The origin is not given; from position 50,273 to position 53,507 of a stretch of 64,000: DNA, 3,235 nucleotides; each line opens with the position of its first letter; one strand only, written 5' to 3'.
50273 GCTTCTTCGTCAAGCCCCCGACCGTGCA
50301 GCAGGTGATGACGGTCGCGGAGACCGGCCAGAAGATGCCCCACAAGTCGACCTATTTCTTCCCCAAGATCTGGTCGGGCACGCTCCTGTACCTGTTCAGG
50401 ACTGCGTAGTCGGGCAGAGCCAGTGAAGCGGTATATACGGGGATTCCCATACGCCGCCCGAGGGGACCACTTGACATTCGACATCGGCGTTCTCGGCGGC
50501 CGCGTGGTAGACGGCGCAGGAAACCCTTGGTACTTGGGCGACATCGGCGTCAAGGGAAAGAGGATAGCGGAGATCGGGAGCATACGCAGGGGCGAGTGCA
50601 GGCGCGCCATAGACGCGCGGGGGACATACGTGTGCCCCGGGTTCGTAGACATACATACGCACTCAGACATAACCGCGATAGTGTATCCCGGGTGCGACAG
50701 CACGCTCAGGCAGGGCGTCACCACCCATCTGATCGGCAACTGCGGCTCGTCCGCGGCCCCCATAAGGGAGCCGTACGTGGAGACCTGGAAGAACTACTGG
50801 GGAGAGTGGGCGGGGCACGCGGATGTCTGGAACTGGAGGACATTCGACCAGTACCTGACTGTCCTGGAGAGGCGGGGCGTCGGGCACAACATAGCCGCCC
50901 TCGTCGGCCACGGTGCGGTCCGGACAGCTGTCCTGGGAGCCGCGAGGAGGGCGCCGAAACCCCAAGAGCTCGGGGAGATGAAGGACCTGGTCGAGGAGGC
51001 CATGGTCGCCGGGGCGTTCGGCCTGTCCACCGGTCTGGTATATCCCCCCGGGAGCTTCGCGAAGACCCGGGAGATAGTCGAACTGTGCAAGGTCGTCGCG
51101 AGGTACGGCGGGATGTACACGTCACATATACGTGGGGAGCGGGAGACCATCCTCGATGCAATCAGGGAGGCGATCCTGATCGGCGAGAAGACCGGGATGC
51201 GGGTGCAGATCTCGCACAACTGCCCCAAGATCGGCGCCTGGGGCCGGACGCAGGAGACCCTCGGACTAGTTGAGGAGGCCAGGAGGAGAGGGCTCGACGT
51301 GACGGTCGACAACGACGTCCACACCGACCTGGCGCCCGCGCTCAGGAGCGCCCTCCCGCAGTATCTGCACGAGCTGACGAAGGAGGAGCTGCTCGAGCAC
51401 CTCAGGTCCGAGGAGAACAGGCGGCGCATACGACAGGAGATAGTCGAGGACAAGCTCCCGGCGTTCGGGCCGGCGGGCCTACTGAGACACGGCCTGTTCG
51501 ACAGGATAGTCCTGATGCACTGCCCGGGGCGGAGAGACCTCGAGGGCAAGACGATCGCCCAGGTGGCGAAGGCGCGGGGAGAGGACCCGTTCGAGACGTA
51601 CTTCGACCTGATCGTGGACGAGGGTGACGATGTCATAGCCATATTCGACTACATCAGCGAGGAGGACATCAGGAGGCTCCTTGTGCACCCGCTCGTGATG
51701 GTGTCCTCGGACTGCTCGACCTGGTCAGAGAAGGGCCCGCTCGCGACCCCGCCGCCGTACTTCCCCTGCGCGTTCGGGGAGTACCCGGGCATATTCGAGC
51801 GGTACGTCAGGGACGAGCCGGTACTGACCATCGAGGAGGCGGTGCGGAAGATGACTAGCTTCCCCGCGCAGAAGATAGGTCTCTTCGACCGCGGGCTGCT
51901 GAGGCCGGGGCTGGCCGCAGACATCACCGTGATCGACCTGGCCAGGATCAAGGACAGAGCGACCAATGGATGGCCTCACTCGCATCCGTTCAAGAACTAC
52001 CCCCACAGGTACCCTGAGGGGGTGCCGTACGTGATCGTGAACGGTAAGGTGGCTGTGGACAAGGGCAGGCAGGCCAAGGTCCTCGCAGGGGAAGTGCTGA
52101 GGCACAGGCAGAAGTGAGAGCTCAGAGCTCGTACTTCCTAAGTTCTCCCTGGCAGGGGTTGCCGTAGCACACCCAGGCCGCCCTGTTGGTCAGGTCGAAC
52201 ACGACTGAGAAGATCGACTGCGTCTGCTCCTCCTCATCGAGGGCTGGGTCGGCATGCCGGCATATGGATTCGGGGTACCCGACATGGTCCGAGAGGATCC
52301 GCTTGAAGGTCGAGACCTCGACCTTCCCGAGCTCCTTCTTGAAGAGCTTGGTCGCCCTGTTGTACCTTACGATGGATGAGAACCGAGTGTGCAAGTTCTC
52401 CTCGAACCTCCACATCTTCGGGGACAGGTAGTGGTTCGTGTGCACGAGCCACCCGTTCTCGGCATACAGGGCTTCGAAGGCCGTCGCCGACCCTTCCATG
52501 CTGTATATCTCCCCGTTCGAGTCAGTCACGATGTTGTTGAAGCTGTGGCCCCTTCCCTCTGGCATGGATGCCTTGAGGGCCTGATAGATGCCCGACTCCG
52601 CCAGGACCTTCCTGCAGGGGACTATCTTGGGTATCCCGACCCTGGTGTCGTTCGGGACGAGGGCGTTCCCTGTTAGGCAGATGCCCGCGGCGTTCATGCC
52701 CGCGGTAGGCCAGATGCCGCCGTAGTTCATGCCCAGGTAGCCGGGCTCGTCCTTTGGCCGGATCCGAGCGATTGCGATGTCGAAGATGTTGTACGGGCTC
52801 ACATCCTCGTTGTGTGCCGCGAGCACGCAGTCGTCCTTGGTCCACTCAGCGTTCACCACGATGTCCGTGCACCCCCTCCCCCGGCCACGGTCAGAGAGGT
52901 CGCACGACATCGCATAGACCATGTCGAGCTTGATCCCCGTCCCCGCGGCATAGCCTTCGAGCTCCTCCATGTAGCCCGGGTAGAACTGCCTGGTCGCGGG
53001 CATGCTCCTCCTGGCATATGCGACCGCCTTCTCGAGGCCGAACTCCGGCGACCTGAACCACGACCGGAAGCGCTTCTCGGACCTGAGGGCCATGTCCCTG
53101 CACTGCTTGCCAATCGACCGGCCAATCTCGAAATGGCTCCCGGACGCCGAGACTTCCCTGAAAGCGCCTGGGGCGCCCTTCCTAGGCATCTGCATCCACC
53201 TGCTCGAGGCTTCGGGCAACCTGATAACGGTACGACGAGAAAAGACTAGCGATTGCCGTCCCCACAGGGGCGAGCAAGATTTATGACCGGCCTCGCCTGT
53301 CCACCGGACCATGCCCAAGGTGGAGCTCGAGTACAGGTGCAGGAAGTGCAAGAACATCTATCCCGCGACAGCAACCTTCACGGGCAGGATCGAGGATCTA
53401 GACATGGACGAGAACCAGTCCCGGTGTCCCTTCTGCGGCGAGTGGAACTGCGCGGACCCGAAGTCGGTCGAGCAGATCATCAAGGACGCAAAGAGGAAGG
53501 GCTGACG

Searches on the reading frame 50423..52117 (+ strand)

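Call 45: search_protein_families(library=pfam, proteins=[window:50423-52117:+], max_evalue=0.001)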
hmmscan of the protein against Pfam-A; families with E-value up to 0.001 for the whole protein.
window:50423-52117:+ (564 aa): 2 families
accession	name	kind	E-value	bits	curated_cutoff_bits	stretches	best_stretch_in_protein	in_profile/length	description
PF07969.17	Amidohydro_3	-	1.3e-25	91.3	29.7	1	62-544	2-471/472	Amidohydrolase family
PF01979.26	Amidohydro_1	-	7.1e-09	35.8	25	1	463-519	276-323/345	Amidohydrolase family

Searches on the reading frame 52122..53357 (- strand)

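Call 45: search_protein_families(library=pfam, proteins=[window:52122-53357:-], max_evalue=0.001)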
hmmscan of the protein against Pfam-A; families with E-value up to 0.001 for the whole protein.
window:52122-53357:- (411 aa): 1 family
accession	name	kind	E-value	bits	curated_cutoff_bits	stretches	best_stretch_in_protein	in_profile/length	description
PF03417.21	AAT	-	1.2e-21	77.9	23.2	1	172-401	1-223/225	Acyl-coenzyme A:6-aminopenicillanic acid acyl-transferase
